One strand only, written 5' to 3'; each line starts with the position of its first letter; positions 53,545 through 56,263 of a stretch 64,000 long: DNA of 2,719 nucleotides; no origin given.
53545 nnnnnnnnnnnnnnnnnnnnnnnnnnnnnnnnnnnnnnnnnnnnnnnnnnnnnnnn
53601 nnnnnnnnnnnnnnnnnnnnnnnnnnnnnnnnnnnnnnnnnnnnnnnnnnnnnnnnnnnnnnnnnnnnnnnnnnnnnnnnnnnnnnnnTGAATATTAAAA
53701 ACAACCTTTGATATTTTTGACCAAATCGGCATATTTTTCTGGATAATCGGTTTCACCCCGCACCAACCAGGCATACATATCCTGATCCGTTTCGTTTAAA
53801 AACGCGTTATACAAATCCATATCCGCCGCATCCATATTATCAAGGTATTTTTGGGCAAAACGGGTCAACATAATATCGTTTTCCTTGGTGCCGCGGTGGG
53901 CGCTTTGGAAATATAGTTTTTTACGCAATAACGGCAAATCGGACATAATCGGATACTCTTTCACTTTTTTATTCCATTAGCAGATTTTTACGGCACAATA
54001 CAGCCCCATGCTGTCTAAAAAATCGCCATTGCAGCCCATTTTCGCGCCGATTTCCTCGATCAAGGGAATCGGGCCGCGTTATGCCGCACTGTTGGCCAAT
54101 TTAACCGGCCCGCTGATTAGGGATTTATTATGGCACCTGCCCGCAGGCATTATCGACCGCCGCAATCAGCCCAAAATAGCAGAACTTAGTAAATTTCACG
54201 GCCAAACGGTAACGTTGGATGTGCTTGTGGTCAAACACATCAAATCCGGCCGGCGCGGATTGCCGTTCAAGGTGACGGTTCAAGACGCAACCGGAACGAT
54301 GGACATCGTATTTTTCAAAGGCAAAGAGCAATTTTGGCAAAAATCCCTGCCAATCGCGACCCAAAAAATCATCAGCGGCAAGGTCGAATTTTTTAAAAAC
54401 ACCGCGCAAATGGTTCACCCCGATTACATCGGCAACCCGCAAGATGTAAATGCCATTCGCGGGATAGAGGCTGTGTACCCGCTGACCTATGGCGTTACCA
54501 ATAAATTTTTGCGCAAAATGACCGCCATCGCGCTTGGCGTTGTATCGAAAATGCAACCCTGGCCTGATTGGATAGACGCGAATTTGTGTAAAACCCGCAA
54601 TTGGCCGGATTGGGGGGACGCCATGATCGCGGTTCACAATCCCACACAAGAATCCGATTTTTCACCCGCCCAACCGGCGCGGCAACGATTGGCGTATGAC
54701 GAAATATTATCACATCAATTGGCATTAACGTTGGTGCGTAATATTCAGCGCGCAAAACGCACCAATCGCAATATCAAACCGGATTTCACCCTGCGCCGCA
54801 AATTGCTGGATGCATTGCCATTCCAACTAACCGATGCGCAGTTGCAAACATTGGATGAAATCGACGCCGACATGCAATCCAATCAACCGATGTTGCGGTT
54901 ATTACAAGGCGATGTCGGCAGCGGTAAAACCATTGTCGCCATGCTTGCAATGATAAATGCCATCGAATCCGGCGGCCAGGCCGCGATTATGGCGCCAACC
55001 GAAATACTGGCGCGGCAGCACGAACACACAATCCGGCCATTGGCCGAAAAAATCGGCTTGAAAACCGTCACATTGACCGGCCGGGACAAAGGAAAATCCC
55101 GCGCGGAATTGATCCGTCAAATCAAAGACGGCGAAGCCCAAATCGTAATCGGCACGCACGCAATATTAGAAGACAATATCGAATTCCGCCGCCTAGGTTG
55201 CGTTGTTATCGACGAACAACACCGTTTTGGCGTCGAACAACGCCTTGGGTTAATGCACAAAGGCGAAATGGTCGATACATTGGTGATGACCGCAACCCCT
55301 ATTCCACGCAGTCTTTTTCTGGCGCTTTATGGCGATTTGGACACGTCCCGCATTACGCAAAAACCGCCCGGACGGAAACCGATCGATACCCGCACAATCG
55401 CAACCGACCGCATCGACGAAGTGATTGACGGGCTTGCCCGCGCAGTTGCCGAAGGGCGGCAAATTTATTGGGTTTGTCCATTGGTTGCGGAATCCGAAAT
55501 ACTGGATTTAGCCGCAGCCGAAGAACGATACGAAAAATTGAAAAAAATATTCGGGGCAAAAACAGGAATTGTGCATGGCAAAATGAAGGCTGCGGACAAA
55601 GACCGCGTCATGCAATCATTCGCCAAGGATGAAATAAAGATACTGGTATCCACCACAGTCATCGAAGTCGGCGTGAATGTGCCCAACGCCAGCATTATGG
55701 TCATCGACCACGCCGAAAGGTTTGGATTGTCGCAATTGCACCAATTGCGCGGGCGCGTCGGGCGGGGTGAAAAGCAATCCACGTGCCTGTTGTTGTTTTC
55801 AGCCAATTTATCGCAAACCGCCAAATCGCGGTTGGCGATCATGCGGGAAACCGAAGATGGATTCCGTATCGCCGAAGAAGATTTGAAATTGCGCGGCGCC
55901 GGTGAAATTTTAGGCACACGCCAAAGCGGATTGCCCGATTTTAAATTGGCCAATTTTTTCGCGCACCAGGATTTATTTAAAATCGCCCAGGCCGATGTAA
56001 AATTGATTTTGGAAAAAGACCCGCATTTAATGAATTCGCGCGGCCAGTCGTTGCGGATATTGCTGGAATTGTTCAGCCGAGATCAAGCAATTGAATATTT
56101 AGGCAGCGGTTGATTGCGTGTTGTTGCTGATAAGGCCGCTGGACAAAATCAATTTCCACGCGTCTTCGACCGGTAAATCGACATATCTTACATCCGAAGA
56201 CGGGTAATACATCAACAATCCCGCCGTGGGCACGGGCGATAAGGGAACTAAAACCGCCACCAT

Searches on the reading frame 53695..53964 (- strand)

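Call 5: search_protein_families(library=pfam, proteins=[window:53695-53964:-], max_evalue=0.01)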
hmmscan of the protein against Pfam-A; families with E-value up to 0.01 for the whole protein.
window:53695-53964:- (89 aa): 1 family
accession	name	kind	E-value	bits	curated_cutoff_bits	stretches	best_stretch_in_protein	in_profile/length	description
PF03937.21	Sdh5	-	2.8e-21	75.7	27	1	15-86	1-73/76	Flavinator of succinate dehydrogenase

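Call 6: search_protein_families(library=ncbifam, proteins=[window:53695-53964:-], max_evalue=0.01)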
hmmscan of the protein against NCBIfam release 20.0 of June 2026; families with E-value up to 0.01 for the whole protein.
window:53695-53964:- (89 aa): 1 family
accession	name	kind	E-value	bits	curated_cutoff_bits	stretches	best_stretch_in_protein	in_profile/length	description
NF008130.0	PRK10878.1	equivalog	0.00017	21.5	120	1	21-83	12-74/88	FAD assembly factor SdhE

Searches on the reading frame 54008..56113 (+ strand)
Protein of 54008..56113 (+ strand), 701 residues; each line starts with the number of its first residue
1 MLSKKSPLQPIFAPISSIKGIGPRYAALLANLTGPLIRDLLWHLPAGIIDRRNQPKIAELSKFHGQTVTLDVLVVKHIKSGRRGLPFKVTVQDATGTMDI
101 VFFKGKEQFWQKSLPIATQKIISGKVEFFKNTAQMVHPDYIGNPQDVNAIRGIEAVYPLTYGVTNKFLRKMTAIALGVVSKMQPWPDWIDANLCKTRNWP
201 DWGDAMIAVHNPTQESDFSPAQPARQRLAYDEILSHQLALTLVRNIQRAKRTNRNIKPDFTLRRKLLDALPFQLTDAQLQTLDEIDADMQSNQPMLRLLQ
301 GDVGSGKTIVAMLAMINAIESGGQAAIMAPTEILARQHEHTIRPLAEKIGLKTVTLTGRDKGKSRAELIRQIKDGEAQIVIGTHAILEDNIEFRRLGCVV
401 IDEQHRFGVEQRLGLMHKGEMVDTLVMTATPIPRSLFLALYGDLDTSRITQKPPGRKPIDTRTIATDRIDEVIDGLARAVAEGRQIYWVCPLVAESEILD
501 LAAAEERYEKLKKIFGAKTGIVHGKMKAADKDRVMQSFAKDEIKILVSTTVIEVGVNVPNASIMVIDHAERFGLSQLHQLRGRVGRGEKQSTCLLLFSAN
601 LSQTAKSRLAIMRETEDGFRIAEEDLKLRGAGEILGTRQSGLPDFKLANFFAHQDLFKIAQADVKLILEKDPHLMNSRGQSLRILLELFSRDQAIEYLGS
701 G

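Call 12: find_related_loci(query=window:54008-56113:+, collection=genome_contigs, flank=10000)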
Query window:54008-56113:+ (701 aa) in genome_contigs; peptide patterns used: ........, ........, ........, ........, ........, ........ (x = any residue, [..] = any of these).
323 stretches matched a pattern; 283 encode a relative of the query (tblastn E <= 1e-3); the best 80 are kept; 80 distinct loci.
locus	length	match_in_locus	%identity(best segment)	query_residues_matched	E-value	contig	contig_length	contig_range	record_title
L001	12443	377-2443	56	8-701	0e+0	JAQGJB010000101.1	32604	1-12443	MAG: Micavibrio sp. isolate RYN_474 scaffold_1591382, whole genome shotgun sequence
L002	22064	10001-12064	55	8-701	0e+0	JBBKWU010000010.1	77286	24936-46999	MAG: Bdellovibrionales bacterium isolate metabat_bins.243 k119_2318246, whole genome shotgun sequence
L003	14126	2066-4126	56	8-701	0e+0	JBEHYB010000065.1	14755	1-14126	MAG: Pseudomonadota bacterium isolate ESF1.bin.114 NODE_4278_length_14755_cov_3.906386, whole genome shotgun sequence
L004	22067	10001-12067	54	8-701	0e+0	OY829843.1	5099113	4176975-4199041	MAG: Alphaproteobacteria bacterium isolate f39589be-575b-4b6e-84b1-1196dcf6da37 genome assembly, chromosome: 1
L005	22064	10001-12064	54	8-701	0e+0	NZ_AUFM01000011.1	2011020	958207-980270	Nisaea denitrificans DSM 18348 K328DRAFT_scaffold00001.1_C, whole genome shotgun sequence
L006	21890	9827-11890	54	8-701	0e+0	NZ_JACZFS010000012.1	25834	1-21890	Nisaea nitritireducens strain DSM 19540 Scaffold1_12, whole genome shotgun sequence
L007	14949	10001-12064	53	8-701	0e+0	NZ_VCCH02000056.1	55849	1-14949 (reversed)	Mycobacterium sp. KBS0706 56, whole genome shotgun sequence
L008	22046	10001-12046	52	11-698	0e+0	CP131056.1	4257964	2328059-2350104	Hyphomicrobiales bacterium UR115 chromosome, complete genome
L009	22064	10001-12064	53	8-701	0e+0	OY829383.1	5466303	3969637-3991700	MAG: Thalassobaculaceae bacterium isolate 3ad937ce-9e63-495e-a35d-80fcb4f26e16 genome assembly, chromosome: 1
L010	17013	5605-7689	51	4-701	0e+0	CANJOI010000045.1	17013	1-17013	MAG: Candidatus Marinimicrobia bacterium isolate RH-23may17-709 genome assembly, contig: RH-23may17-C25168, whole genome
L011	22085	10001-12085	50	4-701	0e+0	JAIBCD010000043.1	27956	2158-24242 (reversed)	MAG: Rhodospirillaceae bacterium isolate SSF9 NODE_32006_length_27956_cov_6.115886, whole genome shotgun sequence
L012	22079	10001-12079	50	8-701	0e+0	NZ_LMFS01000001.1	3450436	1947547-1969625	Pseudolabrys sp. Root1462 contig_1, whole genome shotgun sequence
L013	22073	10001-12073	51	4-698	0e+0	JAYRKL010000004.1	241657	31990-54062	MAG: Rhodospirillaceae bacterium isolate XM2_XAASGE1bin.15 NODE_60_length_241657_cov_6.353128, whole genome shotgun sequ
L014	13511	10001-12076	49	8-701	0e+0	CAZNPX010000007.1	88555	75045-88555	MAG TPA_asm: uncultured Hyphomicrobiales bacterium isolate SRP344714_co1_10 genome assembly, contig: NODE_599_length_885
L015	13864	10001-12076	48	8-701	0e+0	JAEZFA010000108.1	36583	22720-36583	MAG: Proteobacteria bacterium isolate OH_CBrB_369 k127_24171, whole genome shotgun sequence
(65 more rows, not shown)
